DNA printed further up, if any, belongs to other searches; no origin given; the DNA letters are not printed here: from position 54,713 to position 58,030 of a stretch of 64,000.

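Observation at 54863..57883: Island-borne 1006-aa gene with nuclease-like, NACHT-like NTPase and unassigned ~650-aa C-terminal regions: candidate single-gene NLR/STAND-type anti-phage system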

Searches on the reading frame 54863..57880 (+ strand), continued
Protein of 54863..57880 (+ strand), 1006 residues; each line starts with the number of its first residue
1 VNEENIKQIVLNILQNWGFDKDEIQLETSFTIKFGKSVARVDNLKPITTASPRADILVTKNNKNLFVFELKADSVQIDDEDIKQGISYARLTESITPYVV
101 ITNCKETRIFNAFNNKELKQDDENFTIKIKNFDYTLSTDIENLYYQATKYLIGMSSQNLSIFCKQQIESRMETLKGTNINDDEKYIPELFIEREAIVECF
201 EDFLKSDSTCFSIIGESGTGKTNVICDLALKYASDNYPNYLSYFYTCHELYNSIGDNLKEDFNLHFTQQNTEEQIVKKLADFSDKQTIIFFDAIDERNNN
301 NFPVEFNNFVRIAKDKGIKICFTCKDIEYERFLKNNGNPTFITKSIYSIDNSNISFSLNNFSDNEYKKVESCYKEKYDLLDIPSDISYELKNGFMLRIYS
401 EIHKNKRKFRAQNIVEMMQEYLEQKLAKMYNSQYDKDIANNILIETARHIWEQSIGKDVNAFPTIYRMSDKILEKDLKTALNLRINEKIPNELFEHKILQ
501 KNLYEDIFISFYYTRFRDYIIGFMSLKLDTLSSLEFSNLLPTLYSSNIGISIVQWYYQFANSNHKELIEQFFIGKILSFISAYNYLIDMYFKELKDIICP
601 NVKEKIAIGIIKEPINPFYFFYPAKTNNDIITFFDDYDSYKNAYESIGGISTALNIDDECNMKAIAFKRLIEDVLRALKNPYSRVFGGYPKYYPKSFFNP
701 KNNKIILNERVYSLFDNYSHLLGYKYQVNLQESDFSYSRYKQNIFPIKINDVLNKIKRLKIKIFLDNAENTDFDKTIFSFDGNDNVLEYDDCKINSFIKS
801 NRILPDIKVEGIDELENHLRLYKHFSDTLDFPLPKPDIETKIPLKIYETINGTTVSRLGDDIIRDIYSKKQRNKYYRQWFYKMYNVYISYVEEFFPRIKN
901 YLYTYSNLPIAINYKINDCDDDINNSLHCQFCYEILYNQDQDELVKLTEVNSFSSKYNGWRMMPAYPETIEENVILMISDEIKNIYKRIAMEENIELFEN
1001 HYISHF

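Call 21: find_related_loci(query=A1, collection=genome_contigs, flank=10000)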
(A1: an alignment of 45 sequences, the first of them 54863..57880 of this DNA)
Query A1 (1006 aa) in genome_contigs; peptide patterns used: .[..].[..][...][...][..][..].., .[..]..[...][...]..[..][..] (x = any residue, [..] = any of these).
166 stretches matched a pattern; 82 encode a relative of the query (tblastn E <= 1e-3); the best 80 are kept; 72 distinct loci.
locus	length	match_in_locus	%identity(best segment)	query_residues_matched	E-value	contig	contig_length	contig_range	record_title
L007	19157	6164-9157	57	1-1000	0e+0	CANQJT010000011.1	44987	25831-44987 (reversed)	MAG: Candidatus Gastranaerophilales bacterium isolate Lapin-032__bin101 genome assembly, contig: Lapin-032__NODE_1396_le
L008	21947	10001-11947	35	1-638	3e-113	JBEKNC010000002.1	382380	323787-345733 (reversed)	MAG: Bacteroidota bacterium isolate SPRUCE 408 SPRUCE_408_2, whole genome shotgun sequence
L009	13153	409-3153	31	1-909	1e-101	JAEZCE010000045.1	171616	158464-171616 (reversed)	MAG: Bacillota bacterium isolate OH_CBrB_22 k127_477958, whole genome shotgun sequence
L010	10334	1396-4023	30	1-909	3e-100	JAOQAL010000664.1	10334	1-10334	MAG: Chitinophagaceae bacterium isolate RYN_281 scaffold_2881606, whole genome shotgun sequence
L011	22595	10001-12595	30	8-909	9e-100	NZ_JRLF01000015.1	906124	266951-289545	Flavobacterium aquidurense strain RC62 contig15, whole genome shotgun sequence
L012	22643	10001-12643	31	1-909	3e-98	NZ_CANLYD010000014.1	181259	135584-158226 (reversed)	Uncultured Aquimarina sp. isolate 3-916-3Z.fasta NODE_14, whole genome shotgun sequence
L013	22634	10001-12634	30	1-909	6e-97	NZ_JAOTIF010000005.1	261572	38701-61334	Paraflavisolibacter caeni strain LB-8 LB-8_scaffold5, whole genome shotgun sequence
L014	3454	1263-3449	32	1-747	2e-98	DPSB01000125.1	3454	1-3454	MAG TPA_asm: Cytophagales bacterium isolate UBA11061 contig_19420, whole genome shotgun sequence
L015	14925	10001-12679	30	1-920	5e-96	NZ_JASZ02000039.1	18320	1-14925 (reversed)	Kaistella haifensis DSM 19056 contig39, whole genome shotgun sequence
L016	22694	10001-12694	30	1-927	2e-95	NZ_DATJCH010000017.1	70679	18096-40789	MAG: Albibacterium sp. isolate SMAG_U15376 k141_134638, whole genome shotgun sequence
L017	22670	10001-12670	29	1-920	6e-98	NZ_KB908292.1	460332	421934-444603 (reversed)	Empedobacter brevis NBRC 14943 = ATCC 43319 H277DRAFT_scaffold00002.2, whole genome shotgun sequence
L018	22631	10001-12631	29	8-923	2e-94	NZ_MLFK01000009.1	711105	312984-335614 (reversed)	Flavobacterium johnsoniae strain CI04 NODE_9, whole genome shotgun sequence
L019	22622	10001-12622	30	1-909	5e-94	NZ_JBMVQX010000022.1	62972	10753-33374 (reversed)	Myroides sp. C15-4 NODE_22_length_62972_cov_150.712123, whole genome shotgun sequence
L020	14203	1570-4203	30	1-909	1e-93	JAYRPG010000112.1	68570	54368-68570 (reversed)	MAG: Ferruginibacter sp. isolate XM1_ASGE1bin.35 k141_192231, whole genome shotgun sequence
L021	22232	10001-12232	31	1-762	2e-93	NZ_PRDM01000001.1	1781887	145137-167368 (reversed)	Flavobacterium hungaricum strain Kb82 ctg1, whole genome shotgun sequence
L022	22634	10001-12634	30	1-909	2e-93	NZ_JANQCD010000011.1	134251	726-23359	Marinifilum sp. D737 scaffold_11_length=134252, whole genome shotgun sequence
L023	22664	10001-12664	28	1-920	8e-93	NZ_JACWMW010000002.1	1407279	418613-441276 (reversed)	Mucilaginibacter rigui strain CGMCC 1.13878 NODE_2_length_1407279_cov_50.953483, whole genome shotgun sequence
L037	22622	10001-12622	30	1-909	3e-88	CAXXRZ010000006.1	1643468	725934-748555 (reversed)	MAG: uncultured Draconibacterium sp. isolate e6f8527d-8532-42de-a18c-3e25f3ade8e3 genome assembly, contig: contig_6, who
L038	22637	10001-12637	28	1-909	1e-82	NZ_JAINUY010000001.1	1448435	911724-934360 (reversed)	Flavobacterium potami strain 17A NODE_1_length_1448435_cov_28.466672, whole genome shotgun sequence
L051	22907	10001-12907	30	1-966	6e-118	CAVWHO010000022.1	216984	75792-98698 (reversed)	MAG: Nitrospirota bacterium isolate MFD01299.bin.1.129 genome assembly, contig: contig_8001, whole genome shotgun sequen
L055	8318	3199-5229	30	1-697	7e-56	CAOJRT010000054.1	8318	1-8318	MAG TPA_asm: uncultured Bacillales bacterium isolate SRR15604628_bin.33_metawrap_v1.3_MAG genome assembly, contig: NODE.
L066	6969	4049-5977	30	1-678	1e-49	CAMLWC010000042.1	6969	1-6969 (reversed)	MAG: uncultured Tenericutes bacterium isolate ERR4303194_bin.18_MetaWRAP_v1.1_MAG genome assembly, contig: NODE_9384_len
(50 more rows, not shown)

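Call 30: predict_structure(alignment_id=A1)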
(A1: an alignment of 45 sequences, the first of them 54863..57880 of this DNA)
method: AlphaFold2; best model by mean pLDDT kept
length: 1006 residues; sequences in the alignment: 45
mean_pLDDT: 81.6   pTM: 0.63
mean pLDDT of the five models: 81.6, 81.4, 78.3, 77.2, 77.1
residues with pLDDT >= 90: 262; 70-90: 586; 50-70: 127; < 50: 31
segments of 3 or more residues with pLDDT < 50: 33-40, 265-267, 460-466, 685-691, 1004-1006
pLDDT, mean of each block of 10 residues (from residue 1): 73 84 73 49 51 70 83 80 78 77 86 82 73 59 63 65 83 86 86 91 95 89 94 89 89 81 57 79 87 84 90 92 87 80 89 87 89 90 81 87 80 81 87 87 91 70 53 87 80 84 79 86 91 92 82 84 90 90 95 89 87 76 82 86 82 70 87 84 45 68 88 88 78 69 88 93 86 83 64 87 85 90 93 88 78 78 85 90 93 94 94 87 72 89 91 76 67 88 88 77 45
secondary structure, 60 per line:
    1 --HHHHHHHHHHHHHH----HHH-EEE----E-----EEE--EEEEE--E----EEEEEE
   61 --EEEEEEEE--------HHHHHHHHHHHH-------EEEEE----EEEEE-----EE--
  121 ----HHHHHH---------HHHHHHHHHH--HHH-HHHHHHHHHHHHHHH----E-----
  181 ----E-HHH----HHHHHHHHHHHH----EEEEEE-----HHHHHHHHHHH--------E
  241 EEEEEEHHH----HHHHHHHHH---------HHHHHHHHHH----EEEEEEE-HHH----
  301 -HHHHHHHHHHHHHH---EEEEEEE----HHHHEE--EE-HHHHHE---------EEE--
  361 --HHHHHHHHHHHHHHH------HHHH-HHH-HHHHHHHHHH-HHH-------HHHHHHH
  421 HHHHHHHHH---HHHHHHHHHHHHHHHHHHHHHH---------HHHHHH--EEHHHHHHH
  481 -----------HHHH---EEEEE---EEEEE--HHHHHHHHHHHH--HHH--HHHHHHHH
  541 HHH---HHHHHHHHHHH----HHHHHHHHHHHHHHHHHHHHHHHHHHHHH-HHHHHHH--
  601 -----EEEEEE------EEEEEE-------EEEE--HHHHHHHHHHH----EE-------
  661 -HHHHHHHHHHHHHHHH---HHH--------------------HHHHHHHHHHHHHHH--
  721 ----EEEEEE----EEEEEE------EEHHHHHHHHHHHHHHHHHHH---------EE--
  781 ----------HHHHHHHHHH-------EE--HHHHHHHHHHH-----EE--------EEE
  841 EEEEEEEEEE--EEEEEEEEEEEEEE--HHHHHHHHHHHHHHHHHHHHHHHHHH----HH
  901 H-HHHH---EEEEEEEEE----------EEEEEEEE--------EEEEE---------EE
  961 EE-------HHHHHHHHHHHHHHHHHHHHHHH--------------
elements in order (helices of 4 or more, strands of 3 or more residues): H3-16 E25-27 E38-40 E43-47 E55-60 E63-70 H79-90 E98-102 E107-111 H125-130 H140-149 H156-170 H194-205 E210-215 H221-231 E240-246 H254-262 H272-281 E286-292 H302-315 E319-325 H330-333 H341-345 E356-358 H363-377 H384-387 H393-402 H414-429 H433-454 H464-469 H474-480 H492-495 E499-503 E507-511 H514-525 H533-543 H547-557 H562-590 H592-598 E606-611 E618-623 E631-634 H637-647 H662-677 H704-718 E725-730 E735-740 H749-767 H791-800 H812-822 E838-850 E853-866 H869-894 H903-906 E910-918 E929-936 E945-949 E959-962 H970-992

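Call 32: search_protein_families(library=padloc, alignment_id=A2, max_evalue=0.00001)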
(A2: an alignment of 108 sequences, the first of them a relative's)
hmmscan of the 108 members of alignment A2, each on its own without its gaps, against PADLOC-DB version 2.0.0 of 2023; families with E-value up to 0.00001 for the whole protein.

A. member 1, L007:4860-5735:- (292 aa): 0 families

B. families by the number of members that match (of 108 scanned): 257 families (the first 25 are shown)
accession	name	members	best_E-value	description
PDLC03769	RT_UG30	2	5.2e-77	DRT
PDLC02939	RT_II-A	2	5.2e-56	-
PDLC03770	RT_UG31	2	5.3e-52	DRT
PDLC01607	RT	2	8.3e-20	"CAS-I,CAS-II,CAS-III,CAS-IV,CAS-V,CAS-VI; acquisition_associated"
PDLC03783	Drt8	2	5.9e-19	DRT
PDLC03775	RT_UG36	2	1.1e-12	DRT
PDLC01136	RT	2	2.2e-12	RT (reverse transcriptase)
PDLC02174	Drt3a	2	1.9e-11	-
PDLC03754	RT_UG17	2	7.5e-10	DRT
PDLC03759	RT_UG21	2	1.4e-07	DRT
PDLC03772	RT_UG33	2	4.3e-07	DRT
PDLC00095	GajA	1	2e-255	AAA ATPase domain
PDLC00093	GajA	1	6.8e-241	AAA ATPase domain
PDLC00068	GajA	1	3.7e-213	AAA ATPase domain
PDLC03748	Drt6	1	1.3e-176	DRT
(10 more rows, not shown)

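Call 33: search_protein_families(library=pfam, alignment_id=A2, max_evalue=0.00001)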
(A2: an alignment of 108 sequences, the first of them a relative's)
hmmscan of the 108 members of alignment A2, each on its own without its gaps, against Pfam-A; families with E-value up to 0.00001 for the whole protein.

A. member 1, L007:4860-5735:- (292 aa): 0 families

B. families by the number of members that match (of 108 scanned): 77 families (the first 25 are shown)
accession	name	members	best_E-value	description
PF04851.21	ResIII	2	2.1e-36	Type III restriction enzyme, res subunit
PF00528.27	BPD_transp_1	2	2.5e-30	Binding-protein-dependent transport system inner membrane component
PF03129.25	HGTP_anticodon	2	3.3e-22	Anticodon binding domain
PF00589.27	Phage_integrase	2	1.5e-21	Phage integrase family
PF18766.7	SWI2_SNF2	2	7.4e-20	SWI2/SNF2 ATPase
PF00078.32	RVT_1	2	1.5e-19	Reverse transcriptase (RNA-dependent DNA polymerase)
PF13102.12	Phage_int_SAM_5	2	7.2e-18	Phage integrase SAM-like domain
PF17293.8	Arm-DNA-bind_5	2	2e-15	Arm DNA-binding domain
PF13683.12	rve_3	2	1.2e-13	Integrase core domain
PF00587.30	tRNA-synt_2b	2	1.2e-13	tRNA synthetase class II core domain (G, H, P, S and T)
PF00270.35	DEAD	2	1.8e-11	DEAD/DEAH box helicase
PF02800.25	Gp_dh_C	1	2.3e-60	Glyceraldehyde 3-phosphate dehydrogenase, C-terminal domain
PF06772.16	LtrA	1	7.8e-57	Bacterial low temperature requirement A protein (LtrA)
PF22105.2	DUF6943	1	1.2e-54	Family of unknown function (DUF6943)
PF09828.14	ChrB_C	1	1e-49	ChrB, C-terminal domain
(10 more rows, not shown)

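Call 34: fold_search(model_id=the predicted structure, library=pdb)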
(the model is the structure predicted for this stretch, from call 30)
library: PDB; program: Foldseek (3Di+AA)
matches with E <= 10: 1323; with E <= 0.001: 59
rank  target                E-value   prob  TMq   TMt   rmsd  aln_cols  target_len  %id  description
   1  4kxf_B                1.7e-07  1.00  0.21  0.23   9.4       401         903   14  Crystal structure of NLRC4 reveals its autoinhibition mechanism (released 2013-07-24)
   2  4kxf_N                2.0e-07  1.00  0.24  0.27   9.5       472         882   13  Crystal structure of NLRC4 reveals its autoinhibition mechanism (released 2013-07-24)
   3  8dgf_B                2.3e-07  1.00  0.21  0.15  25.9       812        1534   13  Avs4 bound to phage PhiV-1 portal (released 2022-08-03)
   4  4kxf_F                3.5e-07  1.00  0.22  0.24   9.1       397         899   14  Crystal structure of NLRC4 reveals its autoinhibition mechanism (released 2013-07-24)
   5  8dgf_A                3.6e-07  1.00  0.24  0.17  24.0       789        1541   12  Avs4 bound to phage PhiV-1 portal (released 2022-08-03)
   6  4kxf_L                1.2e-06  1.00  0.22  0.24   8.9       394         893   14  Crystal structure of NLRC4 reveals its autoinhibition mechanism (released 2013-07-24)
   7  4kxf_K                1.3e-06  1.00  0.24  0.26   9.6       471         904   13  Crystal structure of NLRC4 reveals its autoinhibition mechanism (released 2013-07-24)
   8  4kxf_P                1.8e-06  1.00  0.24  0.27   9.5       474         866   13  Crystal structure of NLRC4 reveals its autoinhibition mechanism (released 2013-07-24)
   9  4kxf_H                2.4e-06  1.00  0.24  0.27   9.2       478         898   13  Crystal structure of NLRC4 reveals its autoinhibition mechanism (released 2013-07-24)
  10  7jgr_G                3.3e-06  1.00  0.17  0.38  13.7       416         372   12  Structure of Drosophila ORC bound to DNA (84 bp) and Cdc6 (released 2020-09-09)
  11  7jps_A                6.1e-06  1.00  0.17  0.42  11.7       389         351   14  ORC-DNA: Human Origin Recognition Complex (ORC) with DNA bound in the core (released 2020-09-09)
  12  8jol_B                6.4e-06  1.00  0.18  0.32  15.1       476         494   11  cryo-EM structure of the CED-4/CED-3 holoenzyme (released 2023-06-28)
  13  2qby_A                8.8e-06  1.00  0.20  0.46  10.3       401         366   15  Crystal structure of a heterodimer of Cdc6/Orc1 initiators bound to origin DNA (from S. solfataricus) (released 2007-09-11)
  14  7jgr_A                1.0e-05  1.00  0.17  0.37  12.8       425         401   11  Structure of Drosophila ORC bound to DNA (84 bp) and Cdc6 (released 2020-09-09)
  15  2fna_A                1.2e-05  1.00  0.20  0.49   9.4       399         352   14  Crystal structure of an archaeal aaa+ atpase (sso1545) from sulfolobus solfataricus p2 at 2.00 A resolution (released 2006-02-07)
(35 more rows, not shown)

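Call 35: search_protein_representatives(alignment_id=A1)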
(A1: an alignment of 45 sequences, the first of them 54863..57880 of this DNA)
Query: 45 sequences, 980 profile positions. Proteins with E-value up to 0.001 (for the whole library): 4098; up to 1e-10: 2401; up to 1e-30: 829. The best 150 are listed.
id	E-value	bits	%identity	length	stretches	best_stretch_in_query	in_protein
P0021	0.0e+00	1260.0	-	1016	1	2-976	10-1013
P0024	0.0e+00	1163.2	-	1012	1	1-974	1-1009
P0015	0.0e+00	1149.2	-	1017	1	1-975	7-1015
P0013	0.0e+00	1134.7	-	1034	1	2-978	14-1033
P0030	0.0e+00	1099.5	-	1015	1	2-975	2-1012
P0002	0.0e+00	1087.1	-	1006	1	1-979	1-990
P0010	0.0e+00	1077.8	-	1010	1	1-979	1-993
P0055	0.0e+00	1062.8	-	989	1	2-978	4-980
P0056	0.0e+00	1062.4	-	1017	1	7-977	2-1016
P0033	0.0e+00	1055.8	-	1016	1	1-976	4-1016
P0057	0.0e+00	1036.0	-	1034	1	1-977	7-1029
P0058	0.0e+00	1034.8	-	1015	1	1-976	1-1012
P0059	6.3e-288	974.7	-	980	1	2-976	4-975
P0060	6.8e-287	971.3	-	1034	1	1-977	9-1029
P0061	1.2e-286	970.5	-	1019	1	2-977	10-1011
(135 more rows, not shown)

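Call 50: fold_search(model_id=the predicted structure, library=viral)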
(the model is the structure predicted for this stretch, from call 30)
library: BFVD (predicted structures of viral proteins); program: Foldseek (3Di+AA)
matches with E <= 10: 675; with E <= 0.001: 10
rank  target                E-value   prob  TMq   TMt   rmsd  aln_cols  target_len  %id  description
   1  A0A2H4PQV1            1.2e-07  1.00  0.24  0.53   6.2       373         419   17  (no name in the UniProt tables at hand)
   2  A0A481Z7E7            1.8e-05  1.00  0.19  0.47   8.3       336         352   14  ATPase domain protein [Pithovirus LCPAC104]
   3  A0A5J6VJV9            1.8e-04  1.00  0.16  0.24  19.7       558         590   11  Peptidase family M41 [Megaviridae environmental sample]
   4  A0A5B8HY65            2.0e-04  1.00  0.17  0.43   7.7       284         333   14  Uncharacterized protein [Mimiviridae sp. ChoanoV1]
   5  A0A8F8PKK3            2.7e-04  1.00  0.16  0.20   8.5       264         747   11  Replication factor C clamp loader [Clandestinovirus]
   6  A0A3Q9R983            4.1e-04  1.00  0.15  0.29  19.8       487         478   14  Sliding-clamp-loader large subunit [Escherichia phage vB_EcoM_005]
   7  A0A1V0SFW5            5.9e-04  1.00  0.16  0.31  16.3       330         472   15  Replication factor C small subunit [Hokovirus HKV1]
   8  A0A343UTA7            6.2e-04  1.00  0.17  0.42  13.8       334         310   10  (no name in the UniProt tables at hand)
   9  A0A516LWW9            7.8e-04  1.00  0.13  0.33   7.8       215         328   15  (no name in the UniProt tables at hand)
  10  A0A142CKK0            7.8e-04  0.85  0.13  0.15  27.7       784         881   11  (no name in the UniProt tables at hand)
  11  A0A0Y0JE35            1.3e-03  1.00  0.14  0.23  11.3       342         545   12  Cell division protein 48-like protein [Glossina hytrovirus (isolate Glossina pallidipes/Ethiopia/Seibersdorf/-)]
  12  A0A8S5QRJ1            1.7e-03  1.00  0.14  0.37  12.2       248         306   15  Replicative helicase [Myoviridae sp. ctRTx89]
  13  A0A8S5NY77            1.7e-03  1.00  0.13  0.35  12.7       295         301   12  Replicative helicase [Siphoviridae sp. ct16C7]
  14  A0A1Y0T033            1.8e-03  1.00  0.12  0.32  12.6       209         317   14  DNA replication protein [Pseudomonas phage Skulduggery]
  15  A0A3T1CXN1            2.0e-03  1.00  0.13  0.24  12.0       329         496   14  Mitochondrial chaperone BCS1 [Acanthamoeba castellanii medusavirus J1]
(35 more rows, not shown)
